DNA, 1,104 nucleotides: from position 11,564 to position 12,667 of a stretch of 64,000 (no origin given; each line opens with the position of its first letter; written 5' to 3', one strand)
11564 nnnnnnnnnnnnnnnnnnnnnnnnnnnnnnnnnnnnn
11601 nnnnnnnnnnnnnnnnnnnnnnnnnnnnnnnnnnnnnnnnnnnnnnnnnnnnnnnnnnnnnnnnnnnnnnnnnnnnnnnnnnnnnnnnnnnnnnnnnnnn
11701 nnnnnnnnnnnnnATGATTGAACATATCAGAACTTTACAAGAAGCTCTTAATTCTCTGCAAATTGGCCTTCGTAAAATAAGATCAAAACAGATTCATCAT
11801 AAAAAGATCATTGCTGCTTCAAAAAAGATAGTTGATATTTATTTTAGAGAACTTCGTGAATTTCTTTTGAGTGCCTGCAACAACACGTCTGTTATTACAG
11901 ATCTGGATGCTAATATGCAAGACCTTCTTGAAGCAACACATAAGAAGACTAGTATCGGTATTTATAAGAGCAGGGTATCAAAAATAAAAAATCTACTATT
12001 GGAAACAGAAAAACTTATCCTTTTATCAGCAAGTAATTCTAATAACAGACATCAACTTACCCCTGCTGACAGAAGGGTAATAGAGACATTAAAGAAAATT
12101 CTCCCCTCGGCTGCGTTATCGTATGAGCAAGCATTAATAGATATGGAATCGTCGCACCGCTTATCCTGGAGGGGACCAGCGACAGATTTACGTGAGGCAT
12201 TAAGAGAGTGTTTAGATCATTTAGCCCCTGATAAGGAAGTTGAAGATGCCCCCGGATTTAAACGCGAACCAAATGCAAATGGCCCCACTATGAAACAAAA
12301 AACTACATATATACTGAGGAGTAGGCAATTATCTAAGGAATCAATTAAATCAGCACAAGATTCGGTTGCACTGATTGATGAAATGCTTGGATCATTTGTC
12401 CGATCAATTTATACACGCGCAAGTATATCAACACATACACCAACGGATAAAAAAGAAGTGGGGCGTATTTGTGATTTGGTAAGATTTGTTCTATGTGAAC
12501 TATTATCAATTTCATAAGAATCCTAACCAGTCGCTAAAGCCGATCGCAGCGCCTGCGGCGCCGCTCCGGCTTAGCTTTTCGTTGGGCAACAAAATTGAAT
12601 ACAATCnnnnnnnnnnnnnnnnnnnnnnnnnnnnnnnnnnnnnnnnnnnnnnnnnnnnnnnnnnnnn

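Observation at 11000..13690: AT-rich cargo of three uncharacterised genes (179 aa, 267 aa with an Rx5H motif, DUF3800) at the head of the cassette array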

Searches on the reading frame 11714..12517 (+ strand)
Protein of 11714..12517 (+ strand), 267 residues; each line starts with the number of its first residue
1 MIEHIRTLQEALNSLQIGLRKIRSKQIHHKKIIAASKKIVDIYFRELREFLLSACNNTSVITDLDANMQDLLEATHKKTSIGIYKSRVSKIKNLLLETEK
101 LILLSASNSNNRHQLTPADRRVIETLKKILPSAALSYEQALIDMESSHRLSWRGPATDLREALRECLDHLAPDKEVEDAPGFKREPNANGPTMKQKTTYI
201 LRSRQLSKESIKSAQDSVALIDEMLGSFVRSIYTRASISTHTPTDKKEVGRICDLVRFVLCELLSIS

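Call 3: search_protein_families(library=pfam, proteins=[window:11714-12517:+], max_evalue=0.1)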
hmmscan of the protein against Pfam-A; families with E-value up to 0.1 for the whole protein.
window:11714-12517:+ (267 aa): 3 families
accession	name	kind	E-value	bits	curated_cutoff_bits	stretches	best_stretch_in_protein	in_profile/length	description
PF18165.6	pP_pnuc_1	-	7.6e-12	45.5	26.3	1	137-228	13-97/133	Predicted pPIWI-associating nuclease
PF09415.16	CENP-X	-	0.029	15.1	25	0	200-247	7-53/74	CENP-S associating Centromere protein X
PF25322.2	RBD_SIN1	-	0.082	13.4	27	0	12-67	9-62/75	SIN1 Ras-binding domain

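Call 4: search_protein_families(library=padloc, proteins=[window:11714-12517:+], max_evalue=1)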
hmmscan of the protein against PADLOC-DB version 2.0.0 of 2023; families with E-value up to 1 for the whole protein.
window:11714-12517:+ (267 aa): 2 families
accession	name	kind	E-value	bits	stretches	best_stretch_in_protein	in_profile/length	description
PDLC02413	Aga_Nuclease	-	3.6e-09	34.3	1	150-215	30-94/267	-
PDLC04406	PDC-M09A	-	0.062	10.7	0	158-230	38-109/330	-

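Call 12: find_homologous_proteins(query=window:11714-12517:+)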
Query window:11714-12517:+ (267 aa): 1293 proteins with E <= 0.001 among 2683 candidates; the best 120 are listed.
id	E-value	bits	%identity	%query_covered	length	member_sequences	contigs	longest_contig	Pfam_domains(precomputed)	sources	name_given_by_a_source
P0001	3.9e-166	569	100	100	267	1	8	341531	PF18165.7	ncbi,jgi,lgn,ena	jgi:hypothetical protein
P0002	3.6e-108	379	68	100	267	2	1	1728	PF18165.7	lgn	-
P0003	2.6e-105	370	65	100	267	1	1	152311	PF18165.7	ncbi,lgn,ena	-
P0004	4.2e-104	366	64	100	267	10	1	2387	PF18165.7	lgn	-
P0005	2.4e-103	363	64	100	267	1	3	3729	PF18165.7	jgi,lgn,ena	-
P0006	6.9e-103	362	65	100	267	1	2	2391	PF18165.7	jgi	jgi:hypothetical protein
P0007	9.0e-101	355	64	100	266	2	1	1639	PF18165.7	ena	-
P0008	2.0e-98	347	63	100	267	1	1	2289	PF18165.7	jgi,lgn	-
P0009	5.8e-98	346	61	100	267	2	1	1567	PF18165.7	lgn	-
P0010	8.4e-98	345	63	100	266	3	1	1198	PF18165.7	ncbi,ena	-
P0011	3.1e-96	340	61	100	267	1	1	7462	PF18165.7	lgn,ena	-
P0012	1.4e-93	331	58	100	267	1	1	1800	PF18165.7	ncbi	-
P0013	1.8e-91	324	59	100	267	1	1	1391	PF18165.7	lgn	-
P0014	3.9e-91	323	59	100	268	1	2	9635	PF18165.7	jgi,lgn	-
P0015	2.6e-89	317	56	100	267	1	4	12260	PF18165.7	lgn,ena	-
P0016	4.9e-83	297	56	100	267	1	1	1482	PF18165.7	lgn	-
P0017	7.4e-83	296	55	100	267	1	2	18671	PF18165.7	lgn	-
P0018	1.3e-82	295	55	99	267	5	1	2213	PF18165.7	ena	-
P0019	8.1e-81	290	55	100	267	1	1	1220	PF18165.7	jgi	jgi:hypothetical protein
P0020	1.3e-80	289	55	100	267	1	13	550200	PF18165.7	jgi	jgi:hypothetical protein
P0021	1.6e-80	289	53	100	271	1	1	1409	PF18165.7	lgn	-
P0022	1.7e-80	289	53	100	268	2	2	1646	PF18165.7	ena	-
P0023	4.6e-80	287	53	100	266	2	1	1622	PF18165.7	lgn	-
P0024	2.6e-79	285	54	100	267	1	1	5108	PF18165.7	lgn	-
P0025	5.3e-79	284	54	100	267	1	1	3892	PF18165.7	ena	-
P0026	1.4e-77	279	50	100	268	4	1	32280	PF18165.7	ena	-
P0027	1.6e-77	279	54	98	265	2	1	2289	PF18165.7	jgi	jgi:hypothetical protein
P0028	2.3e-77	278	51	100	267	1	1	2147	PF18165.7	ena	-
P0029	5.1e-77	277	53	100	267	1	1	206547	PF18165.7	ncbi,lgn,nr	ncbi:MAG: hypothetical protein KBT63_05700 [Porticoccaceae bacterium]|nr:hypothetical protein [Porti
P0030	8.9e-77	276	48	100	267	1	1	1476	PF18165.7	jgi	-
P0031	5.8e-76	274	49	100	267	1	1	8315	PF18165.7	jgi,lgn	jgi:hypothetical protein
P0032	1.4e-75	272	53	99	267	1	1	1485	PF18165.7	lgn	-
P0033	2.5e-75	272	51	100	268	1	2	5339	PF18165.7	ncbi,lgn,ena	-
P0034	3.7e-75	271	49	99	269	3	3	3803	PF18165.7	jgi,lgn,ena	-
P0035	1.0e-74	270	48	100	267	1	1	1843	PF18165.7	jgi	-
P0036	1.0e-74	270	51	100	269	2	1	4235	PF18165.7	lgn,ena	-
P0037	1.3e-74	269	50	100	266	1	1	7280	PF18165.7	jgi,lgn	jgi:hypothetical protein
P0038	1.6e-74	269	50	100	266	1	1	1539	PF18165.7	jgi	jgi:hypothetical protein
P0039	4.6e-74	267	51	100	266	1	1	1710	PF18165.7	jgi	jgi:hypothetical protein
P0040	6.1e-74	267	50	100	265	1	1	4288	PF18165.7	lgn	-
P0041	1.0e-73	266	49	100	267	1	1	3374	PF18165.7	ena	-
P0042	1.5e-73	266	47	100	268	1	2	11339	PF18165.7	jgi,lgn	jgi:hypothetical protein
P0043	4.8e-73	264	48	100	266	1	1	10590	PF18165.7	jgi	jgi:hypothetical protein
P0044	6.6e-73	264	50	100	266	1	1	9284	PF18165.7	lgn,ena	-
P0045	6.9e-73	264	50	100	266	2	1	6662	PF18165.7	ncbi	-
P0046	9.8e-73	263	49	100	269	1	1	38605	PF18165.7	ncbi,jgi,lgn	jgi:hypothetical protein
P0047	1.0e-72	263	48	100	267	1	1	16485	PF18165.7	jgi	jgi:hypothetical protein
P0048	1.9e-72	262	49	100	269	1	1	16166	PF18165.7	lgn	-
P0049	4.7e-72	261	48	100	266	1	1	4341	PF18165.7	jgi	jgi:hypothetical protein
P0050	7.1e-72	260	51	100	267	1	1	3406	PF18165.7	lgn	-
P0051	1.6e-71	259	47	100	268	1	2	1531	PF18165.7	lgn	-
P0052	2.7e-71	258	48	100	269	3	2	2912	PF18165.7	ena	-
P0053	2.8e-71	258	51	100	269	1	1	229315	PF18165.7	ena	-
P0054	3.3e-71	258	49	93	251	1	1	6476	PF18165.7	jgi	jgi:hypothetical protein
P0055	3.5e-71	258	47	100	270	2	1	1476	PF18165.7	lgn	-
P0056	4.1e-71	258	49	100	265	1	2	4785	PF18165.7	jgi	jgi:hypothetical protein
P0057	4.7e-71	258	49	100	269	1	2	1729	PF18165.7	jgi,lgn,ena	-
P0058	5.9e-71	257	48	100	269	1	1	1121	PF18165.7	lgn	-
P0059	1.2e-70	256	57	82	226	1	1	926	PF18165.7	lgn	-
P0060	1.7e-70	256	49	100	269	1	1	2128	PF18165.7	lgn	-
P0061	3.2e-70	255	46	100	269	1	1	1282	PF18165.7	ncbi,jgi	-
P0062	5.2e-70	254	49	100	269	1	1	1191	PF18165.7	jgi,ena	jgi:hypothetical protein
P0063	8.9e-70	253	46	100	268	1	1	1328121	PF18165.7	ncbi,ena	-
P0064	9.6e-70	253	48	100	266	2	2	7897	PF18165.7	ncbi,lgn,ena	-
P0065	1.1e-69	253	48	100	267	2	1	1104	PF18165.7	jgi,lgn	jgi:hypothetical protein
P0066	1.2e-69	253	46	100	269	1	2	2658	PF18165.7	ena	-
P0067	1.2e-69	253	47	100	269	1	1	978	PF18165.7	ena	-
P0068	1.3e-69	253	48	100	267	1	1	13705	PF18165.7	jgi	jgi:Predicted pPIWI-associating nuclease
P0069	1.3e-69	253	47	100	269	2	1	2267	PF18165.7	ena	-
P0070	1.4e-69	253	46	100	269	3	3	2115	PF18165.7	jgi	jgi:hypothetical protein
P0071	1.6e-69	253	49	100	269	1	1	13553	PF18165.7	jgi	jgi:hypothetical protein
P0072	1.9e-69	252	48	100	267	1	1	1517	PF18165.7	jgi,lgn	-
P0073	2.2e-69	252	63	75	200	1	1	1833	PF18165.7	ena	-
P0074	2.4e-69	252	48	100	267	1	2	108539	PF18165.7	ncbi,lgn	-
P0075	2.6e-69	252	48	100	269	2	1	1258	PF18165.7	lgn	-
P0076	2.8e-69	252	49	100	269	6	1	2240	PF18165.7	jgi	jgi:hypothetical protein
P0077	3.5e-69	251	47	100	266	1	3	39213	PF18165.7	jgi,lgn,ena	-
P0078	3.8e-69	251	48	99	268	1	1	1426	PF18165.7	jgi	jgi:hypothetical protein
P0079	3.9e-69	251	48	100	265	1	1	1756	PF18165.7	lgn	-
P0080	4.3e-69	251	46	100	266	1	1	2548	PF18165.7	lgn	-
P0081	5.4e-69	251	48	99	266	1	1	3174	PF18165.7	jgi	jgi:Predicted pPIWI-associating nuclease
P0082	6.8e-69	251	48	100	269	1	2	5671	PF18165.7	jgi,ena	-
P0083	8.8e-69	250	47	100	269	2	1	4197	PF18165.7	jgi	jgi:hypothetical protein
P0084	8.9e-69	250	47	100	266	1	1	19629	PF18165.7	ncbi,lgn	-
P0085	8.9e-69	250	48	100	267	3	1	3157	PF18165.7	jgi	jgi:hypothetical protein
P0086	9.7e-69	250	49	100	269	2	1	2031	PF18165.7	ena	-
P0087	1.3e-68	250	47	100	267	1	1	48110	PF18165.7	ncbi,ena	-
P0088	1.5e-68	249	50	93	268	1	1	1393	PF18165.7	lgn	-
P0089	1.8e-68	249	47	100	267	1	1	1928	PF18165.7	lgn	-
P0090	2.0e-68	249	47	100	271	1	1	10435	PF18165.7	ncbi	-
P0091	2.2e-68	249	45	100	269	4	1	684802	PF18165.7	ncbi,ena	-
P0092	2.2e-68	249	51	100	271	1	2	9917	PF18165.7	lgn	-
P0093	2.6e-68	249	45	100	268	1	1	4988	PF18165.7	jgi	jgi:hypothetical protein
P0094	3.0e-68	248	49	99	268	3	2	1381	PF18165.7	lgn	-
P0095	3.3e-68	248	49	100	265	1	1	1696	PF18165.7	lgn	-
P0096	3.3e-68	248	47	100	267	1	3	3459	PF18165.7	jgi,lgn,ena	-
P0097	3.9e-68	248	45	100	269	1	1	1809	PF18165.7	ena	-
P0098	5.1e-68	248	46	100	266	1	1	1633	PF18165.7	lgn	-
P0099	6.2e-68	247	48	100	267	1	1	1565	PF18165.7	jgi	jgi:hypothetical protein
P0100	7.6e-68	247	47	100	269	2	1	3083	PF18165.7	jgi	jgi:hypothetical protein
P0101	8.3e-68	247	44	100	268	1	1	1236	PF18165.7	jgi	jgi:hypothetical protein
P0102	8.3e-68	247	48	100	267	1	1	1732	PF18165.7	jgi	jgi:hypothetical protein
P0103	9.9e-68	247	47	100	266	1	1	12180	PF18165.7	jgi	jgi:hypothetical protein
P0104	1.0e-67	247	48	100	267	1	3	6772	PF18165.7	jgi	jgi:hypothetical protein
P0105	1.1e-67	247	46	100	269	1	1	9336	PF18165.7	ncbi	-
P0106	1.2e-67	246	47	100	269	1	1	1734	PF18165.7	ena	-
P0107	1.6e-67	246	47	100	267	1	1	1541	PF18165.7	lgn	-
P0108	1.6e-67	246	46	100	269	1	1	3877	PF18165.7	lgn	-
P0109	1.7e-67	246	47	100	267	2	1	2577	PF18165.7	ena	-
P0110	1.7e-67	246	48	99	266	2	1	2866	PF18165.7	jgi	jgi:hypothetical protein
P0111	1.9e-67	246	48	100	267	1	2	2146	PF18165.7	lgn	-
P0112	1.9e-67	246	48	100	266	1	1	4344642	PF18165.7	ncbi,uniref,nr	ncbi:hypothetical protein [Luteimonas sp. R10]|uniref:pPIWI-associating nuclease domain-containing p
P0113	2.3e-67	246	48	100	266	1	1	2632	PF18165.7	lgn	-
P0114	2.3e-67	245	43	93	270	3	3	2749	PF18165.7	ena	-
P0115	2.4e-67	245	48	100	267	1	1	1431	PF18165.7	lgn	-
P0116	2.6e-67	245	48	99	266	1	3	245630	PF18165.7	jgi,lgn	jgi:hypothetical protein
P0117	2.9e-67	245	49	93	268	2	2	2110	PF18165.7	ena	-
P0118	3.0e-67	245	48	100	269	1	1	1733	PF18165.7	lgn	-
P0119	3.6e-67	245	47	98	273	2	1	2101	PF18165.7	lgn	-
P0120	3.7e-67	245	47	100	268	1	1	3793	PF18165.7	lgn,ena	-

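Call 15: find_encoding_contigs(protein=P0001, flank=10000, max_places=4)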
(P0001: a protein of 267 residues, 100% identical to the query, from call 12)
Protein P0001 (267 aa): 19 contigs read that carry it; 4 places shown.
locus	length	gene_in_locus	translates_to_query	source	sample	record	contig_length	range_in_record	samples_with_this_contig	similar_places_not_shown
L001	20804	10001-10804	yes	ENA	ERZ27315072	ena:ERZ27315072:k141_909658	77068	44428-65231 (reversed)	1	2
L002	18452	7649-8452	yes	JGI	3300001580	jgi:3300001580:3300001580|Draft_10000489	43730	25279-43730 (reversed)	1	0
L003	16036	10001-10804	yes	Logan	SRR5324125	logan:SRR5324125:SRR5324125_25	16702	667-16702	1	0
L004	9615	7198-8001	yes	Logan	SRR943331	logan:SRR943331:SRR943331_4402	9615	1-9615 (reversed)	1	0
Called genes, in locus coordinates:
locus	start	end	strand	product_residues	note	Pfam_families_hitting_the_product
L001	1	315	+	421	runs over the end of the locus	PF00278:Orn_DAP_Arg_deC, PF02784:Orn_Arg_deC_N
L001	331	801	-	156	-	PF01243:PNPOx_N (weak), PF12900:Pyridox_ox_2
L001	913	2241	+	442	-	PF05226:CHASE2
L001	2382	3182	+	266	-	PF01177:Asp_Glu_race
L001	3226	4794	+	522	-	PF02511:Thy1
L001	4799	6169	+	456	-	PF00083:Sugar_tr, PF07690:MFS_1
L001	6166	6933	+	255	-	PF01925:TauE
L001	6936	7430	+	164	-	PF13420:Acetyltransf_4 (weak), PF13673:Acetyltransf_10, PF00583:Acetyltransf_1, PF13508:Acetyltransf_7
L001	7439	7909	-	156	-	PF13511:DUF4124, PF00462:Glutaredoxin, PF13417:GST_N_3 (faint)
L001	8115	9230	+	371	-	PF00478:IMPDH (faint), PF03060:NMO, PF01070:FMN_dh (weak)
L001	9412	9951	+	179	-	-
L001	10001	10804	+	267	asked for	PF18165:pP_pnuc_1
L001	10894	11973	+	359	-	PF12686:DUF3800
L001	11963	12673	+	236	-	PF03352:Adenine_glyco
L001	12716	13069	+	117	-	-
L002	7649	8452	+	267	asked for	PF18165:pP_pnuc_1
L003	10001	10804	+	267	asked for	PF18165:pP_pnuc_1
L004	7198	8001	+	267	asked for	PF18165:pP_pnuc_1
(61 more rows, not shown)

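Call 16: find_encoding_contigs(protein=P0112, flank=8000, max_places=3)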
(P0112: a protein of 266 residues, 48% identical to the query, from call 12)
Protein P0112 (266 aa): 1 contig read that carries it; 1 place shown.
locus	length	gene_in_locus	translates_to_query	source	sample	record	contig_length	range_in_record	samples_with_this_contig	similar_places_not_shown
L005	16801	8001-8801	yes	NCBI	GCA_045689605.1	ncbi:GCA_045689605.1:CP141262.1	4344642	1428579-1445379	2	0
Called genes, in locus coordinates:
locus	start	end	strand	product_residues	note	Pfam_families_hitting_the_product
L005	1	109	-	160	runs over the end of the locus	-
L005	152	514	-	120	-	-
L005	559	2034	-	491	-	PF00089:Trypsin, PF13365:Trypsin_2, PF00595:PDZ, PF13180:PDZ_2, PF17820:PDZ_6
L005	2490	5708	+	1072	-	PF00317:Ribonuc_red_lgN, PF02867:Ribonuc_red_lgC, PF14890:Intein_splicing, PF14528:LAGLIDADG_3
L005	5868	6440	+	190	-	-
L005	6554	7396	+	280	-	PF12637:TSCPD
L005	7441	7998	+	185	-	-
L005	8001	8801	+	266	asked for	PF18165:pP_pnuc_1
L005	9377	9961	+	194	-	PF26915:Phage_P4_cII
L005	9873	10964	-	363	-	PF14350:Beta_protein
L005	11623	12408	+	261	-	PF26642:XAC0095_dom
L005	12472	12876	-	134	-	-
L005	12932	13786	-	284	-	PF04542:Sigma70_r2, PF08281:Sigma70_r4_2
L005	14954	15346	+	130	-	PF01042:Ribonuc_L-PSP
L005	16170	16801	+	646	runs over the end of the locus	PF26549:Tricorn_N (faint), PF26550:Tricorn_2nd (faint), PF00930:DPPIV_N (faint), PF07676:PD40 (weak), PF00561:Abhydrolase_1 (weak), PF20434:BD-FAE (weak), PF00326:Peptidase_S9, PF01738:DLH (weak), +2 more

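Call 17: find_encoding_contigs(protein=P0063, flank=8000, max_places=2)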
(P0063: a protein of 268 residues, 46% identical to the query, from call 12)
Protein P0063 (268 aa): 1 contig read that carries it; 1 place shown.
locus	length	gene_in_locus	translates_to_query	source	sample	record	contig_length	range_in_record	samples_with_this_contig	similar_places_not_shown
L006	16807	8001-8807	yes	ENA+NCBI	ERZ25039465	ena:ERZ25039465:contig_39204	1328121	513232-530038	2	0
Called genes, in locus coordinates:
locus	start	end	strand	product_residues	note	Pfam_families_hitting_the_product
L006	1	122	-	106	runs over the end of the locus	-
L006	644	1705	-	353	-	PF03629:SASA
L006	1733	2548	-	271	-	PF09907:HigB_toxin, PF13744:HTH_37 (faint), PF01381:HTH_3, PF13443:HTH_26, PF13560:HTH_31 (weak)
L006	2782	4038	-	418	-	PF07394:DUF1501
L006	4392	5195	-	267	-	PF18306:LDcluster4, PF03641:Lysine_decarbox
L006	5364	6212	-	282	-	PF12679:ABC2_membrane_2 (weak), PF01061:ABC2_membrane, PF12698:ABC2_membrane_3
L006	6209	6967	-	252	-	PF00005:ABC_tran, PF13304:AAA_21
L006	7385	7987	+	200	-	-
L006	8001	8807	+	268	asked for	PF18165:pP_pnuc_1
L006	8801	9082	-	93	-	-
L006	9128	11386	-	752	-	PF13491:FtsK_4TM, PF17854:FtsK_alpha, PF01580:FtsK_SpoIIIE, PF12846:AAA_10 (faint), PF09397:FtsK_gamma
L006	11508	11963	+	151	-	PF00588:SpoU_methylase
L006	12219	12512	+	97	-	-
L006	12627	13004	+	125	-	-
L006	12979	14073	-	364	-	PF01547:SBP_bac_1, PF13531:SBP_bac_11, PF13343:SBP_bac_6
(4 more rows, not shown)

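Call 18: find_encoding_contigs(protein=P0091, flank=8000, max_places=2)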
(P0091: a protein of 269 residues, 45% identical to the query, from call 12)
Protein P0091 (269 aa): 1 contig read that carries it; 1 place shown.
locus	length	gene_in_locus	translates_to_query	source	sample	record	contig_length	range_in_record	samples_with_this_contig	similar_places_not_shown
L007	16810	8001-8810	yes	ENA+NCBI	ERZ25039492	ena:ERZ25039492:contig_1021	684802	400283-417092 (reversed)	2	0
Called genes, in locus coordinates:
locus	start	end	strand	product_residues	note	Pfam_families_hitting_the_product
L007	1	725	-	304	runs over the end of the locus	-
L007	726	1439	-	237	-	PF13641:Glyco_tranf_2_3 (weak), PF00535:Glycos_transf_2, PF10111:Glyco_tranf_2_2 (faint)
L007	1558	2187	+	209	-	-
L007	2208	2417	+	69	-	PF01075:Glyco_transf_9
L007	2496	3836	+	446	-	PF00702:Hydrolase (weak), PF13242:Hydrolase_like, PF00294:PfkB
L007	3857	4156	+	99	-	PF00294:PfkB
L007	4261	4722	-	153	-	-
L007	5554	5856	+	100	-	PF01075:Glyco_transf_9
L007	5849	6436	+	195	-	PF04191:PEMT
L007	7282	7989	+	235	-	-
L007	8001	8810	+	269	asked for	PF18165:pP_pnuc_1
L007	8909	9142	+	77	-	-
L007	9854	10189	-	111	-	-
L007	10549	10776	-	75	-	-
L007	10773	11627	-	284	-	-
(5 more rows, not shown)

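Call 19: find_encoding_contigs(protein=P0003, flank=8000, max_places=2)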
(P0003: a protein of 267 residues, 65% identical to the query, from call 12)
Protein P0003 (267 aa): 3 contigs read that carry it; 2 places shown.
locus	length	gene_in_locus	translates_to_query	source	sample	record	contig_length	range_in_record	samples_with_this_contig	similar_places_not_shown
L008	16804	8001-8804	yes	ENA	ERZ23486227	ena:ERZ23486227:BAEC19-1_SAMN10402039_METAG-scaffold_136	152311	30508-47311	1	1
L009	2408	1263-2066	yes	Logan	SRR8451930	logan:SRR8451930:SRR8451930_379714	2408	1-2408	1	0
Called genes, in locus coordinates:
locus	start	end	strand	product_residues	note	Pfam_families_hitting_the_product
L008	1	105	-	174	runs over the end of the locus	-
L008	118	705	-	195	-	PF04350:PilO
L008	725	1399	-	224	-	-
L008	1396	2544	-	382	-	PF11104:PilM_2, PF14450:FtsA, PF11104:PilM_2 (weak)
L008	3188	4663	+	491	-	PF12390:Se-cys_synth_N (faint), PF03841:SelA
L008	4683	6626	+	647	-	PF00009:GTP_EFTU, PF01926:MMR_HSR1 (weak), PF03144:GTP_EFTU_D2, PF25461:Beta-barrel_SelB, PF09107:WHD_3rd_SelB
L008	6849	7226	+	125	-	-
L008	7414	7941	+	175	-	-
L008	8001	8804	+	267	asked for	PF18165:pP_pnuc_1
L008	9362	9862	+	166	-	PF12569:NatA_aux_su (weak), PF00515:TPR_1, PF13432:TPR_16, PF13414:TPR_11, PF14559:TPR_19 (weak), PF13431:TPR_17, PF00515:TPR_1, PF13424:TPR_12, +9 more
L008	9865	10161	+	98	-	-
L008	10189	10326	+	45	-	-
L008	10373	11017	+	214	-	PF13580:SIS_2, PF01380:SIS (weak)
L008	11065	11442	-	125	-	PF13366:PDDEXK_3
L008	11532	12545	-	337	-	PF01790:LGT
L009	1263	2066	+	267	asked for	PF18165:pP_pnuc_1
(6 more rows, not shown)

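Call 21: search_protein_families(library=ncbifam, proteins=[window:11714-12517:+], max_evalue=1)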
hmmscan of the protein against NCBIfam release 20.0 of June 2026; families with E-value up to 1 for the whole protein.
window:11714-12517:+ (267 aa): 1 family
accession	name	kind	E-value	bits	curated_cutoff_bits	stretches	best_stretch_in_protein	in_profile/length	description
NF011944.0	PRK15415.1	equivalog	0.046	13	173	1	24-89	21-88/269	propanediol utilization microcompartment protein PduB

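Call 22: search_protein_families(library=phrogs, proteins=[window:11714-12517:+], max_evalue=1)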
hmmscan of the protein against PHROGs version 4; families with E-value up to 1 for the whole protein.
window:11714-12517:+ (267 aa): 1 family
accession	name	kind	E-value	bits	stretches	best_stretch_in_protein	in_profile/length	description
phrog_7596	-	unknown function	0.021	15.9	1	45-123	16-92/96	-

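Call 23: search_solved_structures(query=window:11714-12517:+, max_evalue=10)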
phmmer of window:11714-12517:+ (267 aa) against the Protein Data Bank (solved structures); distinct sequences matched with E-value up to 10: 1.
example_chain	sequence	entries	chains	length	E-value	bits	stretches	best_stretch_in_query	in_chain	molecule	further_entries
3wb0_A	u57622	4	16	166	0.081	16.2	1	17-73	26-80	Uncharacterized protein MJ0488 | Uncharacterized protein MJ0488, Guanylyltransferase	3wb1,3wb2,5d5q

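Call 42: find_related_loci(query=A1, collection=genome_contigs, flank=6000)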
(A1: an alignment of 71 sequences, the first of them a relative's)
Query A1 (267 aa) in genome_contigs; peptide patterns used: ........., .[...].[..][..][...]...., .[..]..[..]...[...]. (x = any residue, [..] = any of these).
172 stretches matched a pattern; 49 encode a relative of the query (tblastn E <= 1e-3); 48 distinct loci.
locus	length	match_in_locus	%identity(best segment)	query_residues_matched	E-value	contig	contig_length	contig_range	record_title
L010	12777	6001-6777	55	1-259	1e-90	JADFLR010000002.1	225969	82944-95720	MAG: Bacteroidetes bacterium isolate B54T1B5 B54T1B5_NODE4, whole genome shotgun sequence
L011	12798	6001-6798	54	1-266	9e-89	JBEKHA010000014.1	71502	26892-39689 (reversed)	MAG: Sedimentisphaerales bacterium isolate SPRUCE 266 SPRUCE_266_14, whole genome shotgun sequence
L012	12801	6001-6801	53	1-267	1e-86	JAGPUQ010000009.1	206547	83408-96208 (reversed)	MAG: Porticoccaceae bacterium isolate 640_Coassembly_bin.1 k141_155255, whole genome shotgun sequence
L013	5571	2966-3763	52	1-267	7e-83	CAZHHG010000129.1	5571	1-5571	MAG TPA_asm: uncultured Melioribacter sp. isolate SRP278314_co1_185 genome assembly, contig: NODE_18740_length_5571_cov_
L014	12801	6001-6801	46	1-266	1e-78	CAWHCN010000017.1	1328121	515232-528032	MAG: uncultured Planctomycetota bacterium isolate MFD00731.bin.2.201 genome assembly, contig: contig_39204, whole genome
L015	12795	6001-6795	48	1-266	4e-76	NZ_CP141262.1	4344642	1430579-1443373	Luteimonas sp. R10 chromosome, complete genome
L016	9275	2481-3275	49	1-266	2e-75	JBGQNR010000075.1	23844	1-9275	MAG: Acidobacteriota bacterium isolate OBJ2_061818_130_43 k141_1300365_length_23844_cov_11.9978, whole genome shotgun se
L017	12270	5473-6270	47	1-266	6e-75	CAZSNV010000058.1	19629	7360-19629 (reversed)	MAG TPA_asm: uncultured Gemmatimonadaceae bacterium isolate SRP136066_co1_116 genome assembly, contig: NODE_2676_length_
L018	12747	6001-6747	45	18-266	2e-73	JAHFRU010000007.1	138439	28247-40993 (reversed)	MAG: Gammaproteobacteria bacterium isolate nzgw581 NODE_23_length_138440_cov_9.278248, whole genome shotgun sequence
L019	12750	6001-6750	48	19-266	1e-72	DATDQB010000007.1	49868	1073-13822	MAG TPA_asm: Candidatus Omnitrophota bacterium isolate SMAG_U7936 k141_2956375, whole genome shotgun sequence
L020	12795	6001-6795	45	1-266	1e-72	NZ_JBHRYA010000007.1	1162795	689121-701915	Luteimonas soli strain KCTC 42441 platanus_K_25_97_7, whole genome shotgun sequence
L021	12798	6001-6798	43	1-266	3e-71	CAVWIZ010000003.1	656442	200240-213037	MAG: uncultured Acidobacteriota bacterium isolate MFD02242.bin.2.28 genome assembly, contig: contig_18517, whole genome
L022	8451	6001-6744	47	19-266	8e-71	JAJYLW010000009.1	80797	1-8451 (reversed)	MAG: Actinomycetes bacterium isolate DBS2-1.bin96 NODE_513_length_80797_cov_4.165489, whole genome shotgun sequence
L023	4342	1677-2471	47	1-266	7e-71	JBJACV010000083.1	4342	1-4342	MAG: Nitrospira sp. isolate RAS-S14-bin2 k141_5672_length_4342_cov_44.0417, whole genome shotgun sequence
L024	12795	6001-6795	45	1-266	4e-70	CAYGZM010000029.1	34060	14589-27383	MAG TPA_asm: uncultured Pirellulales bacterium isolate ERP119294_co1_448 genome assembly, contig: NODE_1373_length_34060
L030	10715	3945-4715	44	2-266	5e-68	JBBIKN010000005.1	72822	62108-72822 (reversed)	MAG: Nitrospira sp. isolate QH2F170213_bin_187 NODE_166_length_72822_cov_18.345266, whole genome shotgun sequence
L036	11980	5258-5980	45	26-266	9e-65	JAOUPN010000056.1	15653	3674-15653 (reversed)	MAG: Nitrospira sp. isolate 8_1_Oct_SF_Bin54 8_1_Oct_SF_Bin54_scaffold_2115_c1, whole genome shotgun sequence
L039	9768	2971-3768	40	1-266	7e-64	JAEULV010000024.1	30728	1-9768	MAG: Hyphomicrobiaceae bacterium isolate new MAG-130 k141_932367, whole genome shotgun sequence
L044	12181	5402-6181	40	1-266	6e-51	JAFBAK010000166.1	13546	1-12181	MAG: Hyphomicrobiales bacterium isolate CP_BM_RX_R9_29 BM_RX_R9_k147_7341, whole genome shotgun sequence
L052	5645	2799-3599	32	5-267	9e-37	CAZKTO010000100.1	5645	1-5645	MAG TPA_asm: uncultured Dehalococcoidia bacterium isolate SRP119689_co1_48 genome assembly, contig: NODE_23857_length_56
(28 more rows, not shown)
